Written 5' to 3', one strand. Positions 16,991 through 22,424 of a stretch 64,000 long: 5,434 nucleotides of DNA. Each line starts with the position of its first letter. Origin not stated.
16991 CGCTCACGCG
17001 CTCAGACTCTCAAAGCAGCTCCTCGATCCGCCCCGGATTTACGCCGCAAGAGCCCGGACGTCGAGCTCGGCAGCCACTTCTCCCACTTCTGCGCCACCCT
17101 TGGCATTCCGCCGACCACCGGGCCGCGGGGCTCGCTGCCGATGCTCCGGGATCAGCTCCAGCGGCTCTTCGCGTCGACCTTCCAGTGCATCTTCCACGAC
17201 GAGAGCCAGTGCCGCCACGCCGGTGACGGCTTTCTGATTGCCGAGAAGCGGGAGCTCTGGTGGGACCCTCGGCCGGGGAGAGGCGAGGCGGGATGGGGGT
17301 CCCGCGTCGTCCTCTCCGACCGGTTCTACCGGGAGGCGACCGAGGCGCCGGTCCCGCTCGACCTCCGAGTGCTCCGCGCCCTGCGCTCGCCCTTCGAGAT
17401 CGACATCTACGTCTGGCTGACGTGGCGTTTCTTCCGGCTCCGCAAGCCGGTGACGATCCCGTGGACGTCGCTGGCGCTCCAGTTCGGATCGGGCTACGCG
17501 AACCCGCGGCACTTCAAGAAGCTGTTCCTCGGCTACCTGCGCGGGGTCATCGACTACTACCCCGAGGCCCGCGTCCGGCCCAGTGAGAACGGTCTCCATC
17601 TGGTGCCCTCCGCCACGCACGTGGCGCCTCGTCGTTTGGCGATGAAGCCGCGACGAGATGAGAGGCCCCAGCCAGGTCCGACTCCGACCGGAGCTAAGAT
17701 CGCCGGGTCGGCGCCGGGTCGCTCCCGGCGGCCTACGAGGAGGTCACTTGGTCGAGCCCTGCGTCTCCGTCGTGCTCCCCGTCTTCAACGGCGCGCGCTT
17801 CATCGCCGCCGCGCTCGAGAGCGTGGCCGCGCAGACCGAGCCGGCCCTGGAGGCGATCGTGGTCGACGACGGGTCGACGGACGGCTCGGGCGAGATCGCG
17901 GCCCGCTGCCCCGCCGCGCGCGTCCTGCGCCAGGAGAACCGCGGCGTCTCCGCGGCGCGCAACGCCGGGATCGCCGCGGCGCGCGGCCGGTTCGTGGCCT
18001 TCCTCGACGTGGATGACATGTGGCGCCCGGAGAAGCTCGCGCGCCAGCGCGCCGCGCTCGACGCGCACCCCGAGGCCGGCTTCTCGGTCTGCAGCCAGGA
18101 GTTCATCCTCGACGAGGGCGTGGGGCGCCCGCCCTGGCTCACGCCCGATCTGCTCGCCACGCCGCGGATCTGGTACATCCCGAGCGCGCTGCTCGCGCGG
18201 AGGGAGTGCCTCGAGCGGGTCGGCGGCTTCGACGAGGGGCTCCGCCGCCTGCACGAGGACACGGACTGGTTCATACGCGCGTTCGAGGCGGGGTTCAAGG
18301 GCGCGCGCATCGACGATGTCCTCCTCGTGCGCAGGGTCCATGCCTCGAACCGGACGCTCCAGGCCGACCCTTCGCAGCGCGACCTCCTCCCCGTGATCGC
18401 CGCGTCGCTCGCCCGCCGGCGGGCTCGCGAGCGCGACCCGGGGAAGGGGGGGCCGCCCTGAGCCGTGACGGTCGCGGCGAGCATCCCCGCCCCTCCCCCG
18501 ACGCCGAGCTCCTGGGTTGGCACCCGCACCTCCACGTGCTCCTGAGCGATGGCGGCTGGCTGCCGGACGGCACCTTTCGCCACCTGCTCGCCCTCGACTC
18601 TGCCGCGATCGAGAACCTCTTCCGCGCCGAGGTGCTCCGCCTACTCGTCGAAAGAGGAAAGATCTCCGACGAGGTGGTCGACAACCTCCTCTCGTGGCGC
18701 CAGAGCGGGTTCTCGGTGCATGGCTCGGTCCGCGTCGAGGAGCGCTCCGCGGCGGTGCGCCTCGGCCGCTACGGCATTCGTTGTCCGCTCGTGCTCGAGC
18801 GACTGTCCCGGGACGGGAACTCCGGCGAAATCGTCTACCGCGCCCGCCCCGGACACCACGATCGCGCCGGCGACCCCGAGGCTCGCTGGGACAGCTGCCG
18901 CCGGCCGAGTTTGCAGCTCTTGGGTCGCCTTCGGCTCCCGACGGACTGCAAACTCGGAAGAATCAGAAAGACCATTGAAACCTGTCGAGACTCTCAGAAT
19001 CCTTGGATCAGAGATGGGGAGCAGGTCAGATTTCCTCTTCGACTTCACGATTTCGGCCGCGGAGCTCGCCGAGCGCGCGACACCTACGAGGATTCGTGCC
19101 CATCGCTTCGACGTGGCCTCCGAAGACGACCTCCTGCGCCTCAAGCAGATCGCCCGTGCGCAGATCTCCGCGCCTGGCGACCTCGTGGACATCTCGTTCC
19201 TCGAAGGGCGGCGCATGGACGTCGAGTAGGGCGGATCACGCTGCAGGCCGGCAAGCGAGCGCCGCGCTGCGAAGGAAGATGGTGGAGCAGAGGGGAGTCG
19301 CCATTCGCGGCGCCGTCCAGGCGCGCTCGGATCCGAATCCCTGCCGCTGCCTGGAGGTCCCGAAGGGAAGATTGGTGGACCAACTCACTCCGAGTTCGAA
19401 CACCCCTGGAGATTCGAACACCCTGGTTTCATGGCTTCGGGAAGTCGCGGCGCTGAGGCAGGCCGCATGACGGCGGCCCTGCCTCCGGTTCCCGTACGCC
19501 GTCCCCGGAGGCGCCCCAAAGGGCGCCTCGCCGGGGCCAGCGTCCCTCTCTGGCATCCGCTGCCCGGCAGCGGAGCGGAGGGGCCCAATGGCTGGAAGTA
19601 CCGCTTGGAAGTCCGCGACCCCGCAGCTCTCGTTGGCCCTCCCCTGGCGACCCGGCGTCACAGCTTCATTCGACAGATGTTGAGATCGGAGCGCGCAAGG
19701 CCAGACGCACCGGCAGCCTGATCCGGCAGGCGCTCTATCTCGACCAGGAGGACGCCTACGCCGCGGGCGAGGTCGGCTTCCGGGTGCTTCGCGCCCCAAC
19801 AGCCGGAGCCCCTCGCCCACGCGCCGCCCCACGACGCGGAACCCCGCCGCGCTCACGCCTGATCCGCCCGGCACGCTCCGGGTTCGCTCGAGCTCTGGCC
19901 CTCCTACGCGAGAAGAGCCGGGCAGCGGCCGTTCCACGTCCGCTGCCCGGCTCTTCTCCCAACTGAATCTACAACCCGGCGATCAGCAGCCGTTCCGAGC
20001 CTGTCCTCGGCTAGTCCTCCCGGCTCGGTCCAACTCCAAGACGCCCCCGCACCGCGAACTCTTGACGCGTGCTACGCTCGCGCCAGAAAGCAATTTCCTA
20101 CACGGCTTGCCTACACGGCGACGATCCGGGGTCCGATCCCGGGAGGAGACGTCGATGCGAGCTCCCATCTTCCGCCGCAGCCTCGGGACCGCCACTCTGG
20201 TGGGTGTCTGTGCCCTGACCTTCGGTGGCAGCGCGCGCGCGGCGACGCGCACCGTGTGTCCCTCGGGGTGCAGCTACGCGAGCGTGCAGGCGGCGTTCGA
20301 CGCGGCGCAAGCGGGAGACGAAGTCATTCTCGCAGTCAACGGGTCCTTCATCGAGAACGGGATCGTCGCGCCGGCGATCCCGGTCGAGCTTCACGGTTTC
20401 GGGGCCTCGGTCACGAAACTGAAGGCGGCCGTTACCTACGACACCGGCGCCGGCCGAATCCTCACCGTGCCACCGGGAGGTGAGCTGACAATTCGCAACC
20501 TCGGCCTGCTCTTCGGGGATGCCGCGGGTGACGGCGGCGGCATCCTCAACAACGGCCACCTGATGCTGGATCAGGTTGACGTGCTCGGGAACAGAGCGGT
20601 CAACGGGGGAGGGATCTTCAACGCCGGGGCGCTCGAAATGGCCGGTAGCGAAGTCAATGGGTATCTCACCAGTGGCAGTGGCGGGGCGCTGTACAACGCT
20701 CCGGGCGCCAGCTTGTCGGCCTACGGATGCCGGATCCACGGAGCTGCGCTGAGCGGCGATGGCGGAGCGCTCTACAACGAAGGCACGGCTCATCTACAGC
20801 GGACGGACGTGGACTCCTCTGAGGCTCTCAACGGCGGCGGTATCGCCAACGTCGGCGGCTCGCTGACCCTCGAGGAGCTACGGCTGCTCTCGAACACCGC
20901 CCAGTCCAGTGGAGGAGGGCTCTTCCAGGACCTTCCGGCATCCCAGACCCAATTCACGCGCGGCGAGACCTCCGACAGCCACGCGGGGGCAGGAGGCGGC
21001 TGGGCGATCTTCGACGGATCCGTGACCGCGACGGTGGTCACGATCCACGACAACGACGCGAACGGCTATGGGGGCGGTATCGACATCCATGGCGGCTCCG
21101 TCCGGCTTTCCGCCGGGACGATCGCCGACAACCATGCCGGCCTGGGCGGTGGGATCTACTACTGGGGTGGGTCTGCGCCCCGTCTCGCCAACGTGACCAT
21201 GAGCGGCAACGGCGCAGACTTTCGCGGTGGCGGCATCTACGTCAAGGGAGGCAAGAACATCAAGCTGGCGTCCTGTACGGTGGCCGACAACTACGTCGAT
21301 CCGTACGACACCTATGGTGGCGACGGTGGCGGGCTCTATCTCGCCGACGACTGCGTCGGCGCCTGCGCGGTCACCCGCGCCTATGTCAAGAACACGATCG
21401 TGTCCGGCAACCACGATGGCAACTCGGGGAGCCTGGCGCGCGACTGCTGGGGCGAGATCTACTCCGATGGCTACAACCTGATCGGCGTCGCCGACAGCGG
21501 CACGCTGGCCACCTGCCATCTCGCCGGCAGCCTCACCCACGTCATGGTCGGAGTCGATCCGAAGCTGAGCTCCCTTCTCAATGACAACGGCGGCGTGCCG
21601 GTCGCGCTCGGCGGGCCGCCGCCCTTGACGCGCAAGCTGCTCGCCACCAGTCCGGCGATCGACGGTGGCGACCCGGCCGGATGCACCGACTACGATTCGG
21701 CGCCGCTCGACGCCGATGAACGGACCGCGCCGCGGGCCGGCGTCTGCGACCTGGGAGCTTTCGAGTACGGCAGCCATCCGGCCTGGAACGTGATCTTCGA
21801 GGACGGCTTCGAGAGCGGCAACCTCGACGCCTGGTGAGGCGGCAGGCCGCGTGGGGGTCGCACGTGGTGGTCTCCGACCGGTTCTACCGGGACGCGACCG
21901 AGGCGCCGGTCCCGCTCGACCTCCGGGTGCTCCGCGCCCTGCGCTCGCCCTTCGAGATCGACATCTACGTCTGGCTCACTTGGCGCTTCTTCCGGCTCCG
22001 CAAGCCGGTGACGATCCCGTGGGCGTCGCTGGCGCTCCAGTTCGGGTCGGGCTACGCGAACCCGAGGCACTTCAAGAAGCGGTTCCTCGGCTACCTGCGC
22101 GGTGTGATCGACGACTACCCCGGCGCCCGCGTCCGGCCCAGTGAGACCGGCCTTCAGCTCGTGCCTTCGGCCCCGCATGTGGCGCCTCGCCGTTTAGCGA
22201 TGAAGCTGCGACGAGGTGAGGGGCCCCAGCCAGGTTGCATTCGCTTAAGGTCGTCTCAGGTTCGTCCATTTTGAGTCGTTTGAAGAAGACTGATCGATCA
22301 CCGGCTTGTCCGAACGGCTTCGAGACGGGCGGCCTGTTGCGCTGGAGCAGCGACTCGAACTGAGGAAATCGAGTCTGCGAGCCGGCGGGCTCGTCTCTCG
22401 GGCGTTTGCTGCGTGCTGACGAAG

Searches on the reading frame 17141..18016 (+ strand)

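Call 34: search_protein_families(library=pfam, proteins=[window:17141-18016:+], max_evalue=0.01)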
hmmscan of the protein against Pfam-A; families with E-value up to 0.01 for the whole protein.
window:17141-18016:+ (291 aa): 1 family
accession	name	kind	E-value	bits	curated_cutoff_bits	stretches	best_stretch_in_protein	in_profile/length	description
PF04796.18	RepA_C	-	2.4e-16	61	26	1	2-100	68-165/181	Plasmid encoded RepA protein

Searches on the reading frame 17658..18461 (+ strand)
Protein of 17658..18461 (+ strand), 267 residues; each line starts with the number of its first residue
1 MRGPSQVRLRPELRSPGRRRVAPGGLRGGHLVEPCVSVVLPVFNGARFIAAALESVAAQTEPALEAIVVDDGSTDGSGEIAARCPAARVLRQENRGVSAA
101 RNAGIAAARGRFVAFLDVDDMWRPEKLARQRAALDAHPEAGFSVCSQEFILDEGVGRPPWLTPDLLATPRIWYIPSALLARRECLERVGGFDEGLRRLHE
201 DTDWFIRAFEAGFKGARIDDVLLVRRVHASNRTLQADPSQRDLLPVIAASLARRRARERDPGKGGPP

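Call 30: find_encoding_contigs(protein=window:17658-18461:+, flank=10000, max_places=10)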
Protein window:17658-18461:+ (267 aa): no gene with exactly this product is on record in the collection.

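Call 34: search_protein_families(library=pfam, proteins=[window:17658-18461:+], max_evalue=0.01)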
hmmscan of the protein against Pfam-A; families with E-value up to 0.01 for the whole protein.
window:17658-18461:+ (267 aa): 3 families
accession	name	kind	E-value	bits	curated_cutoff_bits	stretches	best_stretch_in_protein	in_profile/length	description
PF00535.33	Glycos_transf_2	-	2.5e-31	109.3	23.3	1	37-161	1-130/168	Glycosyl transferase family 2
PF10111.15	Glyco_tranf_2_2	-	1.8e-13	51.1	27.3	1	37-131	1-103/276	Glycosyltransferase like family 2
PF13641.12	Glyco_tranf_2_3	-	7.4e-12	46.2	27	1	35-147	2-123/230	Glycosyltransferase like family 2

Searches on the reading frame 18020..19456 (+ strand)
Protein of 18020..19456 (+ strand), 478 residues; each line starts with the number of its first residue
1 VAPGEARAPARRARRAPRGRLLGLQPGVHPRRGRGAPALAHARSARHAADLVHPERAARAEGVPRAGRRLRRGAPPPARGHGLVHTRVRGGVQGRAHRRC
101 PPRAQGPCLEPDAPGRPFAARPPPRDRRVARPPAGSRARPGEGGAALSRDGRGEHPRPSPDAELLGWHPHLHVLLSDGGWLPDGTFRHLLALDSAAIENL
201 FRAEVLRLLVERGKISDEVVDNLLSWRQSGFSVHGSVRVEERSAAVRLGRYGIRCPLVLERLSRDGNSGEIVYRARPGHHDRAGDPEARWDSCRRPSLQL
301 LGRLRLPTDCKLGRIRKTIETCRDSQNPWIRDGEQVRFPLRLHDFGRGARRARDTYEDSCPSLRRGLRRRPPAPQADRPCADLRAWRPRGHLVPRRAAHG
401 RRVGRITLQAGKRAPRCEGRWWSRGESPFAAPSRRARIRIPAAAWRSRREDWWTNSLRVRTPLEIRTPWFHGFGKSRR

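Call 34: search_protein_families(library=pfam, proteins=[window:18020-19456:+], max_evalue=0.01)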
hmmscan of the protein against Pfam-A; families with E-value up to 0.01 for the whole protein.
window:18020-19456:+ (478 aa): 1 family
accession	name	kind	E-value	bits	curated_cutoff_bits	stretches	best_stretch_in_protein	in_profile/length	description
PF04986.18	Y2_Tnp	-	1.2e-08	35.7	20.9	1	165-287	13-141/183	Putative transposase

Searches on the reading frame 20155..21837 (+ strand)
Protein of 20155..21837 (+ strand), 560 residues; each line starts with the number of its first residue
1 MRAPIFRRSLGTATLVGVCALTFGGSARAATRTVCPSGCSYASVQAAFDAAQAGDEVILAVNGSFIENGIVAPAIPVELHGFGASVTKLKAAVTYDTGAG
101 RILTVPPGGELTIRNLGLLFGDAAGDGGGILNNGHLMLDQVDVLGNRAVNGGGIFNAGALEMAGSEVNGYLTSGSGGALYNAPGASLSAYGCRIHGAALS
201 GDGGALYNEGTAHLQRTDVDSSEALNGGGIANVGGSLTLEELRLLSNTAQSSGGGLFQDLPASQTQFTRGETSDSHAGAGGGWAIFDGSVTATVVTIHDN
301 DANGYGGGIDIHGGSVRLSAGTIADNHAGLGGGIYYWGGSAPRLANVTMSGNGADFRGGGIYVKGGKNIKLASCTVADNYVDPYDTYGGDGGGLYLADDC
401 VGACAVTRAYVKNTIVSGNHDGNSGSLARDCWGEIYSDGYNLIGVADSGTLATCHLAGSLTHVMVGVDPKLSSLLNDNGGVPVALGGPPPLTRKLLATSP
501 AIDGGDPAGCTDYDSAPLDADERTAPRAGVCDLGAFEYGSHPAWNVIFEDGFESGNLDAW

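Call 33: find_encoding_contigs(protein=window:20155-21837:+, flank=10000, max_places=10)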
Protein window:20155-21837:+ (560 aa): 1 contig read that carries it; 1 place shown.
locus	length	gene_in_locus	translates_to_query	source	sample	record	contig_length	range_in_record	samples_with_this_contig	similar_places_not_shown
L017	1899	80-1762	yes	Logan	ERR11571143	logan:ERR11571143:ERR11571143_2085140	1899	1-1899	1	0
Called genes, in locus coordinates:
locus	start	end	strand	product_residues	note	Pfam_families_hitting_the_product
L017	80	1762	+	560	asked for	PF13229:Beta_helix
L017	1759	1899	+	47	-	?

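Call 34: search_protein_families(library=pfam, proteins=[window:20155-21837:+], max_evalue=0.01)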
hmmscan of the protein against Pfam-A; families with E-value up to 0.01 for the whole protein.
window:20155-21837:+ (560 aa): 1 family
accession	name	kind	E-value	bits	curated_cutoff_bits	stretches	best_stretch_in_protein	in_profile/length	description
PF13229.12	Beta_helix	-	8.9e-10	38.9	25.9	1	288-420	31-138/158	Right handed beta helix region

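Call 48: find_homologous_proteins(query=window:20155-21837:+)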
Query window:20155-21837:+ (560 aa): 3732 proteins with E <= 0.001 among 8000 candidates; the best 120 are listed.
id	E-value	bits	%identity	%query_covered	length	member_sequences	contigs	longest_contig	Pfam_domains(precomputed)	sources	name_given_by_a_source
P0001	0.0e+0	1241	100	100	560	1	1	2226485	PF13229.13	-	-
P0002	6.8e-88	314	40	95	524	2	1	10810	PF13229.13,PF02415.24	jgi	-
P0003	1.8e-74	269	37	94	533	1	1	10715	PF13229.13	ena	-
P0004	4.3e-69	252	37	94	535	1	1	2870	PF13229.13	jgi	jgi:hypothetical protein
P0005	1.5e-58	217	36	91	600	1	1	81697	-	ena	-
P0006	4.2e-57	212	34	100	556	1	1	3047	PF02415.24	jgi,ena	-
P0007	6.9e-56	208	35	98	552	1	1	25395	PF02415.24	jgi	jgi:hypothetical protein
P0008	3.6e-55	206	33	93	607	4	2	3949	-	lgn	-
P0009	4.9e-55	205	36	98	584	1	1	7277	PF13229.13,PF02415.24,PF05048.20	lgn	-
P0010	1.6e-52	197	35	91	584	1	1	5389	-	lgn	-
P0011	1.9e-52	197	33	91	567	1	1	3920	PF02415.24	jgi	jgi:hypothetical protein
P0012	6.7e-51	192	32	96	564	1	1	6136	PF13229.13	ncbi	-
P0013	1.4e-50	191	35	97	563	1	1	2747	PF13229.13,PF05048.20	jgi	jgi:parallel beta-helix repeat protein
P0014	1.6e-50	190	32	96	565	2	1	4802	PF13229.13,PF02415.24,PF05048.20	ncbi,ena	-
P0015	3.7e-46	176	34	95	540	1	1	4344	PF13229.13,PF02415.24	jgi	jgi:hypothetical protein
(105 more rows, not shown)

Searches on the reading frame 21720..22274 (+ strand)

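Call 34: search_protein_families(library=pfam, proteins=[window:21720-22274:+], max_evalue=0.01)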
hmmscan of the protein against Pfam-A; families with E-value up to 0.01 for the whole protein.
window:21720-22274:+ (184 aa): 1 family
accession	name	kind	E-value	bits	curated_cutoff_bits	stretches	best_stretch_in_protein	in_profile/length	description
PF04796.18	RepA_C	-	1.7e-10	41.9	26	1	39-93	110-165/181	Plasmid encoded RepA protein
